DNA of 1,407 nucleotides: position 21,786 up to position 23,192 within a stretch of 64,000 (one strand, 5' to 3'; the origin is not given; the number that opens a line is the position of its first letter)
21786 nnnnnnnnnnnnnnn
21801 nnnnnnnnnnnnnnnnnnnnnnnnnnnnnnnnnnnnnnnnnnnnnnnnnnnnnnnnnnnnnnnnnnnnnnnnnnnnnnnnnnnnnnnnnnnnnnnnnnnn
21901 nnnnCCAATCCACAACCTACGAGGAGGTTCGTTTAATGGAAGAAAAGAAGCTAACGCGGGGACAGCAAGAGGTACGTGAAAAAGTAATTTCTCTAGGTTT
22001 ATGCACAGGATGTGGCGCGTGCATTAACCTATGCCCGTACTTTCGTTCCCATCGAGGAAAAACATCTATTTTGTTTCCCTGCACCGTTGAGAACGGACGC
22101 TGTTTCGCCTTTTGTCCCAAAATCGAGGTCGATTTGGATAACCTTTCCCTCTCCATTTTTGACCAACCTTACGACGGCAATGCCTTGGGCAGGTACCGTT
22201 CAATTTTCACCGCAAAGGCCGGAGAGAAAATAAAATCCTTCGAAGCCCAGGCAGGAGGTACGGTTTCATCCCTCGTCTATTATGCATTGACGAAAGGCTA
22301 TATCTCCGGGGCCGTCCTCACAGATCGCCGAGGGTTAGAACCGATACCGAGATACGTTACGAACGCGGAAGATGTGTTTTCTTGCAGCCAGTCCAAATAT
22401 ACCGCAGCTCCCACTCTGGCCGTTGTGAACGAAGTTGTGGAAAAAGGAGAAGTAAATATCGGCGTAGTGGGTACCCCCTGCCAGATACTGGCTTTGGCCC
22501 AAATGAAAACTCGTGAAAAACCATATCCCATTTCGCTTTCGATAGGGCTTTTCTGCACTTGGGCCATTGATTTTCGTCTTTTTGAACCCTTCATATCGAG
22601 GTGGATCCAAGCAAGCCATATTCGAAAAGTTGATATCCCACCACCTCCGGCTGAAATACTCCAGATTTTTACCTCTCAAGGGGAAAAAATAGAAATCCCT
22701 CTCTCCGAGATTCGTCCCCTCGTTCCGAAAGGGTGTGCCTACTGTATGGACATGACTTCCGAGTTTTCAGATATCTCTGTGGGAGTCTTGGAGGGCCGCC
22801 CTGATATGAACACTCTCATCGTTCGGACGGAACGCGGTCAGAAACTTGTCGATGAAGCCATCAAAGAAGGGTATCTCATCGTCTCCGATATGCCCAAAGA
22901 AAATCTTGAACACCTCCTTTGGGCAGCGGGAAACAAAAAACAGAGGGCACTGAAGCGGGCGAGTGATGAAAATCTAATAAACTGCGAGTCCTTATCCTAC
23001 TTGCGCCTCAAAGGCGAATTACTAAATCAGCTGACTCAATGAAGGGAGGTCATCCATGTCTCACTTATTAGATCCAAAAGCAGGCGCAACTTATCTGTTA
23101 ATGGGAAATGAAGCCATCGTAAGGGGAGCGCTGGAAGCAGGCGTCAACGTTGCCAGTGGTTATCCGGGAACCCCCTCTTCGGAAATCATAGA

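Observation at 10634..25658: A 13-gene IclR-headed operon joins a Liv-type importer, LutABC, a LarA-family racemase, an FrhB-family protein and IorAB: candidate route from 2-hydroxy acids to acyl-CoA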

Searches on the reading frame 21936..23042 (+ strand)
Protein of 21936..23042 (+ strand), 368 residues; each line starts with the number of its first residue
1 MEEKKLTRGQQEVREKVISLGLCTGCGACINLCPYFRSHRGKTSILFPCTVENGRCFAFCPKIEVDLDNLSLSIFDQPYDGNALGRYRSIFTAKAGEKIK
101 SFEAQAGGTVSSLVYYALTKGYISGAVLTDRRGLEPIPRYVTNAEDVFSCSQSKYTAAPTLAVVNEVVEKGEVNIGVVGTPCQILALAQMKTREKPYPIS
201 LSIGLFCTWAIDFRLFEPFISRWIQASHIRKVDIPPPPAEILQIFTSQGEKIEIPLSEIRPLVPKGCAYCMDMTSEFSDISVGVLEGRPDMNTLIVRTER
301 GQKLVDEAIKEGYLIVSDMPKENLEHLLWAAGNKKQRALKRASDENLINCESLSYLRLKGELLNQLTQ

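Call 4: search_protein_families(library=pfam, proteins=[window:21936-23042:+])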
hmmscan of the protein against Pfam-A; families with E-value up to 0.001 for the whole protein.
window:21936-23042:+ (368 aa): 7 families
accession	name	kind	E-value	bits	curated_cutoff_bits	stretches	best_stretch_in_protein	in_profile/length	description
PF04432.18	FrhB_FdhB_C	-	2e-30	106.1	23.3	1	174-320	3-148/150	Coenzyme F420 hydrogenase/dehydrogenase, beta subunit C terminus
PF04422.18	FrhB_FdhB_N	-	2.5e-14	53.6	22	1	91-164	2-77/78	Coenzyme F420 hydrogenase/dehydrogenase, beta subunit N-term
PF13237.11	Fer4_10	-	0.00012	22.3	25.5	0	17-61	3-53/53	4Fe-4S dicluster domain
PF00037.32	Fer4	-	0.00015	21.9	21.1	1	17-35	2-20/24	4Fe-4S binding domain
PF25160.1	LdpA_Fe-S-bd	-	0.00047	20.3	27.6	0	16-35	21-40/49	LdpA Fe-S cluster-binding domain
PF12800.12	Fer4_4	-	0.0005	20.6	24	0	22-35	3-16/17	4Fe-4S binding domain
PF12838.12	Fer4_7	-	0.00087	20.2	27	0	14-35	29-50/52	4Fe-4S dicluster domain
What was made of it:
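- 21936..23042 (+): FrhB-family flavin/Fe-S protein with an N-terminal 2x[4Fe-4S] ferredoxin domain. It is the proposed third, electron-output subunit of the IOR. Fer4 plus FrhB_FdhB_N plus FrhB_FdhB_C (call 4).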

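Call 5: search_protein_families(library=ncbifam, proteins=[window:21936-23042:+], max_evalue=0.00001)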
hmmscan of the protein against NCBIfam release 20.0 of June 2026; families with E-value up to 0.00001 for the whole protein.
window:21936-23042:+ (368 aa): 4 families
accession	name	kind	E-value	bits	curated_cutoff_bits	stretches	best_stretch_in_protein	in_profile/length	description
NF006807.0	PRK09325.1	subfamily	2e-46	158.3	269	1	83-343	3-272/283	coenzyme F420-reducing hydrogenase subunit beta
TIGR03289.1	frhB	equivalog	1.1e-39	136.1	331.5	1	84-342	1-268/275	coenzyme F420 hydrogenase subunit beta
NF006808.0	PRK09326.1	equivalog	6.8e-27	94.2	444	1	16-327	7-311/341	F420H2 dehydrogenase subunit F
NF040616.1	F420_dehyd_FpoF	exception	8.6e-25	87.4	475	1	16-327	6-310/337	F420H2 dehydrogenase subunit FpoF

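Call 26: search_solved_structures(query=window:21936-23042:+, max_evalue=0.001)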
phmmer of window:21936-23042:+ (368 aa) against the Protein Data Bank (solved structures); distinct sequences matched with E-value up to 0.001: 11.
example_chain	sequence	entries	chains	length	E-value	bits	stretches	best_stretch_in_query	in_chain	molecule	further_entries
8riu_B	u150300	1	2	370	1.4e-38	135.9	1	13-338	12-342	Coenzyme F420 hydrogenase/dehydrogenase, beta subunit C terminus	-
9r51_B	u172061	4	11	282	2.5e-31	112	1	84-319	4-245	F420-reducing [NiFe]-hydrogenase from Methanothermococcus thermolithotrophicus subunit bet | F420-reducing [NiFe]-hydrogenase from Methanothermococcus thermolit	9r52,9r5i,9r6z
8rja_E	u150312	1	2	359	2.2e-28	102.3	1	8-327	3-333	Coenzyme F420 hydrogenase/dehydrogenase, beta subunit C terminus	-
7np8_A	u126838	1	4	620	2.7e-25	92.2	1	16-313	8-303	Coenzyme F420-dependent sulfite reductase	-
7npa_A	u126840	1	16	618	3.9e-25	91.7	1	17-315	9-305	Coenzyme F420-dependent sulfite reductase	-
9tn7_A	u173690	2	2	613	7.6e-25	90.7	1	13-313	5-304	Coenzyme F420 hydrogenase/dehydrogenase beta subunit domain protein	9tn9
3zfs_C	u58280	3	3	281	7.5e-24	87.4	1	83-341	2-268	F420-REDUCING HYDROGENASE, SUBUNIT BETA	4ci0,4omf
6qgr_B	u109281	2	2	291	1.2e-22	83.4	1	83-316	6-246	Coenzyme F420 hydrogenase subunit beta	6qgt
6qii_B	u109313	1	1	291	1.3e-22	83.4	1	83-316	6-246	Coenzyme F420 hydrogenase subunit beta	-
9t1s_M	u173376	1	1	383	7.8e-09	38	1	103-315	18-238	formate dehydrogenase (coenzyme F420)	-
8rvu_E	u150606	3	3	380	3.9e-06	29.1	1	98-323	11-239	Formate dehydrogenase, beta subunit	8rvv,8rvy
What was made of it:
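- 21936..23042 (+): The best solved relative is 8RIU_B (1.4e-38, residues 13-338 vs 12-342; call 26).
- On FrhB / F420-reductase module: 8RIU_B matches at 1.4e-38 over nearly the full length (call 26).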

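Call 38: find_homologous_proteins(query=window:21936-23042:+, max_evalue=1e-20)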
Query window:21936-23042:+ (368 aa): 1409 proteins with E <= 1e-20 among 5409 candidates; the best 120 are listed.
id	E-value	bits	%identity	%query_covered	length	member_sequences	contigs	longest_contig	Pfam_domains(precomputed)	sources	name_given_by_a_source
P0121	3.4e-247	837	100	100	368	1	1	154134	PF04432.19,PF04422.19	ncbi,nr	ncbi:MAG: Coenzyme F420 hydrogenase/dehydrogenase, beta subunit C-terminal domain [Syntrophales bact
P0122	1.5e-202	690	80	100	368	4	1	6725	PF04432.19,PF04422.19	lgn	-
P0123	7.5e-195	665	77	100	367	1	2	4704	PF04432.19,PF04422.19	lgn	-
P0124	5.3e-194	662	77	100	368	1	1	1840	PF04432.19,PF04422.19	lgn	-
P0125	3.3e-182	623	72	99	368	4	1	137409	PF04432.19,PF04422.19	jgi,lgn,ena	-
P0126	1.5e-164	565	65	99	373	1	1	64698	PF04432.19,PF04422.19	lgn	-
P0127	1.1e-161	556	64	100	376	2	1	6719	PF04432.19,PF04422.19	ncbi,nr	ncbi:MAG: Coenzyme F420 hydrogenase/dehydrogenase, beta subunit C-terminal domain [Syntrophales bact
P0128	2.9e-160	551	63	100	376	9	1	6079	PF04432.19,PF04422.19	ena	-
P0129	1.9e-159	548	63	100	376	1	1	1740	PF04432.19,PF04422.19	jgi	jgi:coenzyme F420 hydrogenase subunit beta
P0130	2.5e-159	548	63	99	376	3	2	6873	PF04432.19,PF04422.19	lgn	-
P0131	3.8e-159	547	63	100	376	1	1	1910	PF04432.19,PF04422.19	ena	-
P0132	6.4e-159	547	62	100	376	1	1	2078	PF04432.19,PF04422.19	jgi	-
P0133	1.8e-158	545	63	100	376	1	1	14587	PF04432.19,PF04422.19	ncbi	ncbi:hypothetical protein ES708_01099 [subsurface metagenome]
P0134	3.5e-158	544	62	99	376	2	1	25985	PF04432.19,PF04422.19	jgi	jgi:coenzyme F420 hydrogenase subunit beta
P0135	9.0e-158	543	61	99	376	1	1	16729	PF04432.19,PF04422.19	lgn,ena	-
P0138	1.7e-157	542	63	100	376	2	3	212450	PF04432.19,PF04422.19,PF00037.33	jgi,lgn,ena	-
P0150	1.2e-153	529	60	99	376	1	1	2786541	PF04432.19,PF04422.19,PF00037.33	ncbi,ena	-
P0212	7.1e-143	494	62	95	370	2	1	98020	PF04432.19,PF04422.19,PF00037.33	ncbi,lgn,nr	ncbi:MAG: Coenzyme F420 hydrogenase/dehydrogenase, beta subunit C-terminal domain [Deltaproteobacter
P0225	2.5e-140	485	58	97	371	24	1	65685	PF04432.19,PF04422.19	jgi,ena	-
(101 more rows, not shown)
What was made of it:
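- Tried and rejected: The source was identified instead through a 100% identical FrhB protein from an NCBI Syntrophales MAG (call 38).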

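Call 39: find_encoding_contigs(protein=P0150, flank=8000, max_places=1)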
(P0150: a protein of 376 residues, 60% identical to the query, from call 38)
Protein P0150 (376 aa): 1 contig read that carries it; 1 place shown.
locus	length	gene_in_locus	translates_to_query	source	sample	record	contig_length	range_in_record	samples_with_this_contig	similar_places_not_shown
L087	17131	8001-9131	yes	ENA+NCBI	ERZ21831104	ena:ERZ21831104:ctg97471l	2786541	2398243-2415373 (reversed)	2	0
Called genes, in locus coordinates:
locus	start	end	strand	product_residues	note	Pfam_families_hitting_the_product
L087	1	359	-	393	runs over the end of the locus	PF03562:MltA, PF06725:3D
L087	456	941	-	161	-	PF00254:FKBP_C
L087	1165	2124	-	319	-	PF02872:5_nucleotid_C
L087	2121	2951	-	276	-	PF13276:HTH_21, PF00665:rve, PF24764:rva_4 (weak), PF13683:rve_3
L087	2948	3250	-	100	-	PF01527:HTH_Tnp_1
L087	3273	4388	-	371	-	PF00149:Metallophos, PF09587:PGA_cap (faint)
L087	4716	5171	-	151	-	PF00583:Acetyltransf_1, PF13673:Acetyltransf_10, PF13508:Acetyltransf_7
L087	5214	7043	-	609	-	PF02463:SMC_N, PF13476:AAA_23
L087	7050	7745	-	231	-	PF01513:NAD_kinase, PF20143:NAD_kinase_C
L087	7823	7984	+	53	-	-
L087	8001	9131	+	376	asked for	PF00037:Fer4 (weak), PF04422:FrhB_FdhB_N, PF04432:FrhB_FdhB_C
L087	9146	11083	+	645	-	PF01855:POR_N, PF02775:TPP_enzyme_C, PF00037:Fer4 (weak)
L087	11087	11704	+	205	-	PF01558:POR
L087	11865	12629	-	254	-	PF00106:adh_short, PF08659:KR, PF13561:adh_short_C2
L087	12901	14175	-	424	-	-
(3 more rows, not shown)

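Call 40: find_encoding_contigs(protein=P0138, flank=8000, max_places=1)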
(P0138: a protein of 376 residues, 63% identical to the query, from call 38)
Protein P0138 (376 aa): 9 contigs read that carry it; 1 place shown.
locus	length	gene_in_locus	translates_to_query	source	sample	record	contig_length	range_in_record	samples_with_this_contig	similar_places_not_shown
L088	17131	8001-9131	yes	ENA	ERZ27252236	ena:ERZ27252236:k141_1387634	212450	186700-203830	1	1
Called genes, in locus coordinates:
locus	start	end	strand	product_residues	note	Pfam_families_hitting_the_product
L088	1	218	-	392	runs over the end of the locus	PF03562:MltA, PF06725:3D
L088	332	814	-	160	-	PF00254:FKBP_C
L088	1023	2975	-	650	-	PF00149:Metallophos, PF09587:PGA_cap (faint), PF02872:5_nucleotid_C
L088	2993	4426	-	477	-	PF02629:CoA_binding, PF13380:CoA_binding_2, PF13607:Succ_CoA_lig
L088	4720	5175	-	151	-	PF00583:Acetyltransf_1, PF13673:Acetyltransf_10, PF13508:Acetyltransf_7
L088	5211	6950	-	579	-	PF02463:SMC_N, PF13476:AAA_23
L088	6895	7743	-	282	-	PF01513:NAD_kinase, PF20143:NAD_kinase_C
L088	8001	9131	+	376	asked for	PF00037:Fer4 (weak), PF04422:FrhB_FdhB_N, PF04432:FrhB_FdhB_C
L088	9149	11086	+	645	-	PF01855:POR_N, PF02775:TPP_enzyme_C, PF00037:Fer4 (weak)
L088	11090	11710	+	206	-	PF01558:POR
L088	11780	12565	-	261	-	PF00205:TPP_enzyme_M (faint), PF02146:SIR2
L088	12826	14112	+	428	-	PF00015:MCPsignal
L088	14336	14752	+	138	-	PF12675:DUF3795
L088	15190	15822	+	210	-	PF07589:PEP_exosort_dom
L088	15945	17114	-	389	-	PF04295:GD_AH_second, PF20629:GD_AH_C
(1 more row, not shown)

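Call 41: find_encoding_contigs(protein=P0212, flank=8000, max_places=1)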
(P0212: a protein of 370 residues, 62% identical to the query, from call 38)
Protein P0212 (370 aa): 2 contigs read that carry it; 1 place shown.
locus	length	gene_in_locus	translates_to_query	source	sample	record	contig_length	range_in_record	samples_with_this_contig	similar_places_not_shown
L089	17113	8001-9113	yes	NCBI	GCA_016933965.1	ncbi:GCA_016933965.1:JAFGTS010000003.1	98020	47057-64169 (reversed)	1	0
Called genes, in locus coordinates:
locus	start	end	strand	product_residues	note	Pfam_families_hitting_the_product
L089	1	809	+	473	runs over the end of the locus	PF01966:HD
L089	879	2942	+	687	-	PF13597:NRDD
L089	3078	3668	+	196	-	PF13580:SIS_2, PF01380:SIS (weak)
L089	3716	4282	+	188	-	PF01025:GrpE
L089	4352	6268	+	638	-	PF00012:HSP70, PF06723:MreB_Mbl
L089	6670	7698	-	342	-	PF02754:CCG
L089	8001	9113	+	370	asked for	PF00037:Fer4 (weak), PF04422:FrhB_FdhB_N, PF04432:FrhB_FdhB_C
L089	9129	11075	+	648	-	PF01855:POR_N, PF02775:TPP_enzyme_C, PF00037:Fer4 (weak)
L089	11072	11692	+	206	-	PF01558:POR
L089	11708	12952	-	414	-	PF09861:Lar_N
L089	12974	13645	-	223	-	PF02589:LUD_dom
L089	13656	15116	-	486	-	PF02589:LUD_dom, PF13237:Fer4_10 (weak), PF00037:Fer4 (faint), PF13183:Fer4_8, PF13187:Fer4_9 (weak), PF13534:Fer4_17, PF11870:LutB_C (weak)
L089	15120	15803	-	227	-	PF02754:CCG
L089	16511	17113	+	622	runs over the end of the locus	-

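Call 42: find_encoding_contigs(protein=P0225, flank=8000, max_places=1)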
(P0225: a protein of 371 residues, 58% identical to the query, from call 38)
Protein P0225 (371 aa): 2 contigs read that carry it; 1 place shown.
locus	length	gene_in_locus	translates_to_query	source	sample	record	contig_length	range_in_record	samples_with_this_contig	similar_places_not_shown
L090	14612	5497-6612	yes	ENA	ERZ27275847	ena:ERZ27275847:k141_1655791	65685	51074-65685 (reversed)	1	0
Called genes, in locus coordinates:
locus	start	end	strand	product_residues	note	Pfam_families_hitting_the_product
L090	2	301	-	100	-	?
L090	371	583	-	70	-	-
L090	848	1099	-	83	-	PF10049:DUF2283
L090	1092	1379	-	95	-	-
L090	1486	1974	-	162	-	-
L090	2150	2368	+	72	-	-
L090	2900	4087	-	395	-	PF02317:Octopine_DH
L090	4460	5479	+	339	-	PF00389:2-Hacid_dh, PF02826:2-Hacid_dh_C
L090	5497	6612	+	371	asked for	PF04422:FrhB_FdhB_N, PF04432:FrhB_FdhB_C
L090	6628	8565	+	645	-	PF01855:POR_N, PF02775:TPP_enzyme_C, PF00037:Fer4 (weak)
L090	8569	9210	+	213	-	PF01558:POR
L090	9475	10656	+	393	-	PF00155:Aminotran_1_2, PF00266:Aminotran_5 (faint)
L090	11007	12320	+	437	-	PF00919:UPF0004, PF04055:Radical_SAM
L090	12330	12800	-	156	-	PF03449:GreA_GreB_N, PF01272:GreA_GreB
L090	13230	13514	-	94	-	PF13239:2TM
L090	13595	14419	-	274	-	PF00378:ECH_1, PF16113:ECH_2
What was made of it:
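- One FrhB-IorAB locus (L090) has a class I/II aminotransferase just downstream (call 42).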

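Call 44: find_related_loci(query=A2, collection=metagenome_contigs, flank=8000)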
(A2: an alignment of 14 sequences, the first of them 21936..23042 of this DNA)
Query A2 (368 aa) in metagenome_contigs; peptide patterns used: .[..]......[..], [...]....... (x = any residue, [..] = any of these).
600 stretches matched a pattern (row limit reached: there are more); 542 encode a relative of the query (tblastn E <= 1e-3); the best 80 are kept; 80 distinct loci.
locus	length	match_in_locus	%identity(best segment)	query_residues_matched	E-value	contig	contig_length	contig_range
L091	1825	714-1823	63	1-362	4e-180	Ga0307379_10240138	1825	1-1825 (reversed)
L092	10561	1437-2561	63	1-367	1e-165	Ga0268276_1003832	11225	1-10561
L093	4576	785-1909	63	1-367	4e-169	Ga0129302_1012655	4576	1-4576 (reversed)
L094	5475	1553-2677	62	1-367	6e-166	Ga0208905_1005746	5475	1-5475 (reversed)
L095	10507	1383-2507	63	1-367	2e-163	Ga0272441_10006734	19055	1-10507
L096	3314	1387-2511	62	1-367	9e-171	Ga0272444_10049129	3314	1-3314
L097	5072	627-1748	59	1-366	2e-160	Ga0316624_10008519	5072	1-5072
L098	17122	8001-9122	60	1-366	2e-159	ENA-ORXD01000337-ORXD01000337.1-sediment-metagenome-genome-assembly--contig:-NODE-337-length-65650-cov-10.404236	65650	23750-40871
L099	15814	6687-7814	58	1-368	2e-154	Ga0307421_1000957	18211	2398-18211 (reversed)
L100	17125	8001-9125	59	1-367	3e-153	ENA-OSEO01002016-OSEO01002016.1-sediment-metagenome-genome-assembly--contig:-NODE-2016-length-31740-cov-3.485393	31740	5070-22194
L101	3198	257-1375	59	1-366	1e-159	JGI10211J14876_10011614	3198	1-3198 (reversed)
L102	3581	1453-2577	58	1-367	2e-157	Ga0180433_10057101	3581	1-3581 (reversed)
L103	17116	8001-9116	59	1-366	1e-151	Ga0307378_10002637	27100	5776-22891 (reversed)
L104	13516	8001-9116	58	1-366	6e-151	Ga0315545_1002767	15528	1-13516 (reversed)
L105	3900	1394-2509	58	1-366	1e-155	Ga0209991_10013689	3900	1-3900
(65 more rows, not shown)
